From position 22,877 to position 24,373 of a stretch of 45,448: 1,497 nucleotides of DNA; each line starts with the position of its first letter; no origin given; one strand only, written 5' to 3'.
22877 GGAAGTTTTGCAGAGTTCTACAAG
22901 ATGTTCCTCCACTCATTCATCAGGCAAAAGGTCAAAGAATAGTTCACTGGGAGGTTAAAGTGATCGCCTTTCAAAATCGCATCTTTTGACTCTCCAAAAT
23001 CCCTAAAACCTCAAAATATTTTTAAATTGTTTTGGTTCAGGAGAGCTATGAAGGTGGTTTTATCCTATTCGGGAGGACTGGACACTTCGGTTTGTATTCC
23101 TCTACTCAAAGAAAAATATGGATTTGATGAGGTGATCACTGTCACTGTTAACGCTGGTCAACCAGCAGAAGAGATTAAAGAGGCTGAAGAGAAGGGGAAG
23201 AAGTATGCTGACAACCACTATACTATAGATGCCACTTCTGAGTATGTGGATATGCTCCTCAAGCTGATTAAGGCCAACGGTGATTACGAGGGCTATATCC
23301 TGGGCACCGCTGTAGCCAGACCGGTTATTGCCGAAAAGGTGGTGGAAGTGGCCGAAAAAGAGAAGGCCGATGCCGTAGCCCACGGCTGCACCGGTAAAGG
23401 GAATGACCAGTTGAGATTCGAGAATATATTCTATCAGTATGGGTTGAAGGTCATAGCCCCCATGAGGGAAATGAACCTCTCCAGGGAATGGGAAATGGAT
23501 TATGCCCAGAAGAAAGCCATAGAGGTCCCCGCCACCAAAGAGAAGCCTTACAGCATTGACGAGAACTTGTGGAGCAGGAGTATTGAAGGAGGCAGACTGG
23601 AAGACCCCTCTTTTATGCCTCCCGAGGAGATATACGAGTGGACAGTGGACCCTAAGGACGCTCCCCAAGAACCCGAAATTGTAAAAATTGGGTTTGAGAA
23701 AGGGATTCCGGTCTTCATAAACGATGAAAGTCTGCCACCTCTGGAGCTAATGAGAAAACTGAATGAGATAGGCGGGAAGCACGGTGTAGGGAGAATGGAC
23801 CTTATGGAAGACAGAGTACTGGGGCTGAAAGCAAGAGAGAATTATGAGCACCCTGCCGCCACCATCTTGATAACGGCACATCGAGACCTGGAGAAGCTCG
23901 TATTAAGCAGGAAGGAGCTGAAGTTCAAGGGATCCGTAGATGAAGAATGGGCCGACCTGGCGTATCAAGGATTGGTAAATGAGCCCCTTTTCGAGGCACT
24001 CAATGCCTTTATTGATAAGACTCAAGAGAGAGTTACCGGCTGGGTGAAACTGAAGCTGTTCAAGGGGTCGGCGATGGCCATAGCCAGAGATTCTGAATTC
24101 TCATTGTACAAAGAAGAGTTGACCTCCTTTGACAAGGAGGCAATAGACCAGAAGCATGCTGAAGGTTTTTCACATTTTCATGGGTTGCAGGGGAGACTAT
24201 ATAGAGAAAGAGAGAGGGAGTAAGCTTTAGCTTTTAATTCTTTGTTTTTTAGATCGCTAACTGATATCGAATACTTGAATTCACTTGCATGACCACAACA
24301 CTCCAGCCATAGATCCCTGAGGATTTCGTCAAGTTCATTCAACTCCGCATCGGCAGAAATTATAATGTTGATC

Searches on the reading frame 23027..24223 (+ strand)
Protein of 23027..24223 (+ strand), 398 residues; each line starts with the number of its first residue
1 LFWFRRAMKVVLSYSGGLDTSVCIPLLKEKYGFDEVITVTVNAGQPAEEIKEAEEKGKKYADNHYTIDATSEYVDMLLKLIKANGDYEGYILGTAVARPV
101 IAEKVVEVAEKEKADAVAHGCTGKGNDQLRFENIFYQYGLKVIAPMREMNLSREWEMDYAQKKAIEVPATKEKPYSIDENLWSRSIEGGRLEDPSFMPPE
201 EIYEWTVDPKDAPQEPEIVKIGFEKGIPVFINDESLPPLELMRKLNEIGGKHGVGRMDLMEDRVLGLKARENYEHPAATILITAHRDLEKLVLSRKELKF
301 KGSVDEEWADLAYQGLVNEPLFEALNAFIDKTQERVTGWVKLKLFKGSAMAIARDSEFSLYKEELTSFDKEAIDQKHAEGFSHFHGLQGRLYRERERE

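Call 76: search_protein_families(library=pfam, proteins=[window:23027-24223:+], max_evalue=0.0001)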
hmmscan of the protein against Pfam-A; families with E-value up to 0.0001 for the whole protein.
window:23027-24223:+ (398 aa): 2 families
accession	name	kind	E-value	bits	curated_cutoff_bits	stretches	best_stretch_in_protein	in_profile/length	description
PF20979.2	Arginosuc_syn_C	-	2.2e-94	315.6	27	1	175-392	1-219/219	Arginosuccinate synthase C-terminal domain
PF00764.25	Arginosuc_synth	-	3e-65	219.6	27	1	9-166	1-162/162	Arginosuccinate synthase N-terminal HUP domain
